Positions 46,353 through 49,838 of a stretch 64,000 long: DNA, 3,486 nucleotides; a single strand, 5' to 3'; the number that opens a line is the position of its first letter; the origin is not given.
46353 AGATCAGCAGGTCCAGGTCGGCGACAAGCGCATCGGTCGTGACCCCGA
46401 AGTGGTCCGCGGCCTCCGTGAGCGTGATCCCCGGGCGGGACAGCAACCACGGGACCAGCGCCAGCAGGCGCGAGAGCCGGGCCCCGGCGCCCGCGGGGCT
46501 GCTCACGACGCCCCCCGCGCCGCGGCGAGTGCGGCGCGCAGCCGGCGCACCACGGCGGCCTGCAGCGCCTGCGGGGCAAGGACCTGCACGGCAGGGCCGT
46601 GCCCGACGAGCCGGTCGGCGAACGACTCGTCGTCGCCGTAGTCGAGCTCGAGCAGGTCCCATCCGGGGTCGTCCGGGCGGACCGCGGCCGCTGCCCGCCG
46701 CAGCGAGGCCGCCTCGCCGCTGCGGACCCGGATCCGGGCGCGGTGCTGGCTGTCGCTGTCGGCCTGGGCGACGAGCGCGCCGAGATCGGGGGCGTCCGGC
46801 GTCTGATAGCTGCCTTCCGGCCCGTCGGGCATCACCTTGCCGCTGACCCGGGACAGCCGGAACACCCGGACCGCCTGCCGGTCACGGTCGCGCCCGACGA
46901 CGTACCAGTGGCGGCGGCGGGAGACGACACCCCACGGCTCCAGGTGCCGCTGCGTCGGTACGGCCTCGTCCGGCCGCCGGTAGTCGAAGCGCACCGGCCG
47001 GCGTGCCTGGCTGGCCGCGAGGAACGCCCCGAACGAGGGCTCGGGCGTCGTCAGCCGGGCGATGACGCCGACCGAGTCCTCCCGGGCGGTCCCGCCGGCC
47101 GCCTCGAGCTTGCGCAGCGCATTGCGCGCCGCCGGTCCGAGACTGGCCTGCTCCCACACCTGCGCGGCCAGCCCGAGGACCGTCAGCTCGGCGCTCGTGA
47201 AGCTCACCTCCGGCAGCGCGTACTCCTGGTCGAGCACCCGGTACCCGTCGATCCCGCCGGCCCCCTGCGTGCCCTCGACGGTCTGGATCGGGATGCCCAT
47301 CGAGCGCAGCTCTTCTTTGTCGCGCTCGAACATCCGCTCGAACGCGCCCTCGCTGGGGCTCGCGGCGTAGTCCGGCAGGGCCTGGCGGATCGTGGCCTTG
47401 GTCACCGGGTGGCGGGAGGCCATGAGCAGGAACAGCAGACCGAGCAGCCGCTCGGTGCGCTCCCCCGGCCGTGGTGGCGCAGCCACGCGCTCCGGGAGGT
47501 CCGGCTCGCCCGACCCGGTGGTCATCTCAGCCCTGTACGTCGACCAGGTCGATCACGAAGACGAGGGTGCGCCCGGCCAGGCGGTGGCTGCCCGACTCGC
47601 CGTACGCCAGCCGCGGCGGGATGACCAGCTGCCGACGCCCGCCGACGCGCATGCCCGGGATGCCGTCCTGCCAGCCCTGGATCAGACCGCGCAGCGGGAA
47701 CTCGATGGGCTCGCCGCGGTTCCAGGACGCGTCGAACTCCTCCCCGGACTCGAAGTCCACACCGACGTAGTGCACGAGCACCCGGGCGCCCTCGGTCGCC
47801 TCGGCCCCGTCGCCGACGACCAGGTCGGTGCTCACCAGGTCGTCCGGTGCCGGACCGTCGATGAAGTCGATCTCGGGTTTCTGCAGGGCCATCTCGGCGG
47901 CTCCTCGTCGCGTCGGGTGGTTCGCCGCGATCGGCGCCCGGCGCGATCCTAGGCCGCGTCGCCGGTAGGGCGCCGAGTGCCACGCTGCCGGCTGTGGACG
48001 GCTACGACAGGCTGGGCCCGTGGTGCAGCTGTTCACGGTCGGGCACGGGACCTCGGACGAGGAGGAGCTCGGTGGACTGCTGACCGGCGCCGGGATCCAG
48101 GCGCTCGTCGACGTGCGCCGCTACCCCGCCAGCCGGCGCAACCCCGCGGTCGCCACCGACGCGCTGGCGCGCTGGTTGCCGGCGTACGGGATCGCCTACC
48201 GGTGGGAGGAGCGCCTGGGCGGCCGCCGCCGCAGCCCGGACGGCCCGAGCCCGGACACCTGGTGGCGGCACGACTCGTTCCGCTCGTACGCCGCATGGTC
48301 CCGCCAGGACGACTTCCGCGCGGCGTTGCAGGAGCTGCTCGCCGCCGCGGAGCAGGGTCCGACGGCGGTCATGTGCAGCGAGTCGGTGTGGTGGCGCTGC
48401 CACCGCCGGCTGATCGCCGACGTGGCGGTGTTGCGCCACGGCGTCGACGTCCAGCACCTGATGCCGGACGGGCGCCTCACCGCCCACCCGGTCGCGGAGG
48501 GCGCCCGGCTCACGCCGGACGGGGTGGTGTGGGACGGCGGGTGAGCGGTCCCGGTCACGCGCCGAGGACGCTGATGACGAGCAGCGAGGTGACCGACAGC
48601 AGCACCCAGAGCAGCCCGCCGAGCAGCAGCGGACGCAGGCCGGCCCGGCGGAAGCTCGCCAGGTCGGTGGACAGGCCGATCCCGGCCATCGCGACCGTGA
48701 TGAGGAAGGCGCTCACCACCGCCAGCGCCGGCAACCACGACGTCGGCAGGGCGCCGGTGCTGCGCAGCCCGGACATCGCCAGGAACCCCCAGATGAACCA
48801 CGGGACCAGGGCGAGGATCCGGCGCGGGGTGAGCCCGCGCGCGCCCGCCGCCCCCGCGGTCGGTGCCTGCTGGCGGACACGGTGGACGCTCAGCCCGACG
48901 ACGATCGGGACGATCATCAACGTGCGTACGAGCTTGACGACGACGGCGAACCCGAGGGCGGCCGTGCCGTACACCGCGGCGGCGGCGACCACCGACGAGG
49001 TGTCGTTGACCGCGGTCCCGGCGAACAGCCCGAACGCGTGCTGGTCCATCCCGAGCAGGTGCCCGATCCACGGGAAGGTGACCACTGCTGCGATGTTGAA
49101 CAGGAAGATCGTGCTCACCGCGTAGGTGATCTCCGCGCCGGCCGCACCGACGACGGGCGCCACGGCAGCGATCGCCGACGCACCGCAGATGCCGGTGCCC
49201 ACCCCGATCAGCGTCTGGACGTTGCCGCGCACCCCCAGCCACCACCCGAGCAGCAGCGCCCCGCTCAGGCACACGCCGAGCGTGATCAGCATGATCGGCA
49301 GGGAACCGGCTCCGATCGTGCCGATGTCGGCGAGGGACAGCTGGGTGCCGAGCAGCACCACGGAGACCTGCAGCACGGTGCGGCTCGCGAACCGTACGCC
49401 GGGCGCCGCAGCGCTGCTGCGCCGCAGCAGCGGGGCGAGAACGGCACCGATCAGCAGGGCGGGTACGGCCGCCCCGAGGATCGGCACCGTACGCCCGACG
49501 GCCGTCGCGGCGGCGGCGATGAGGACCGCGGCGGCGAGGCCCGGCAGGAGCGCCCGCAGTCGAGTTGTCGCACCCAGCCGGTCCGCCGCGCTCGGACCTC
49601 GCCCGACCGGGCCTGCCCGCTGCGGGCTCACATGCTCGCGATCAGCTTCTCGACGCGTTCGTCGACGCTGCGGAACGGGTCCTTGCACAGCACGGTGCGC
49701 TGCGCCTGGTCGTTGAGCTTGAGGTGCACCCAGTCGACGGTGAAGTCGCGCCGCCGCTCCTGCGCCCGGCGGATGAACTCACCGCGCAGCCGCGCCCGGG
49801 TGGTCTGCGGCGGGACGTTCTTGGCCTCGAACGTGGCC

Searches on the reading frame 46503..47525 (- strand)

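Call 81: search_protein_families(library=pfam, proteins=[window:46503-47525:-], max_evalue=0.00001)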
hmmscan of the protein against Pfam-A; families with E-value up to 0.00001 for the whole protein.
window:46503-47525:- (340 aa): 2 families
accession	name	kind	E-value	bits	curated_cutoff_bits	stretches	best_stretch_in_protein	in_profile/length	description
PF13280.12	WYL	-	1.8e-19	69.9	21.8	1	167-228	5-66/70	WYL domain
PF25583.1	WCX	-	6e-15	55.8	23.9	1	261-333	3-76/76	WCX domain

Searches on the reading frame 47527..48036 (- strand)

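Call 81: search_protein_families(library=pfam, proteins=[window:47527-48036:-], max_evalue=0.00001)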
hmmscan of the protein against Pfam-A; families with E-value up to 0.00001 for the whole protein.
window:47527-48036:- (169 aa): 1 family
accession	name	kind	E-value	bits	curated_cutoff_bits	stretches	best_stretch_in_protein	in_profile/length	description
PF00254.34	FKBP_C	-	2.8e-22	79.3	21.1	1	79-165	3-94/94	FKBP-type peptidyl-prolyl cis-trans isomerase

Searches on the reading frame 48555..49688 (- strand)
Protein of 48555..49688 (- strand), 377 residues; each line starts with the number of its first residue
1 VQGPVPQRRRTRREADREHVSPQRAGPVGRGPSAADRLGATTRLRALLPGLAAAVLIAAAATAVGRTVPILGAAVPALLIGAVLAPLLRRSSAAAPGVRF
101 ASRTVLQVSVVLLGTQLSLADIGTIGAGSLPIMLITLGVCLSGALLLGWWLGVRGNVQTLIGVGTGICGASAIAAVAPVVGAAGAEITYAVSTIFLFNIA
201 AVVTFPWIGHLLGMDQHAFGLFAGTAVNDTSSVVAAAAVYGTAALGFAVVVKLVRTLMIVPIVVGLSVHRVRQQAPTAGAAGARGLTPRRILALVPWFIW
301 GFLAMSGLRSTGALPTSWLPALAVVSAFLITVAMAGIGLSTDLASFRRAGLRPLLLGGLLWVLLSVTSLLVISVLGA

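Call 81: search_protein_families(library=pfam, proteins=[window:48555-49688:-], max_evalue=0.00001)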
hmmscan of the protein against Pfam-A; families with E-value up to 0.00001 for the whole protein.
window:48555-49688:- (377 aa): 1 family
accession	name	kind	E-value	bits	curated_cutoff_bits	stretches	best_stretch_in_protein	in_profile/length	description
PF03601.19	Cons_hypoth698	-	5.7e-69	232.8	24.5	1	49-356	1-303/304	Conserved hypothetical protein 698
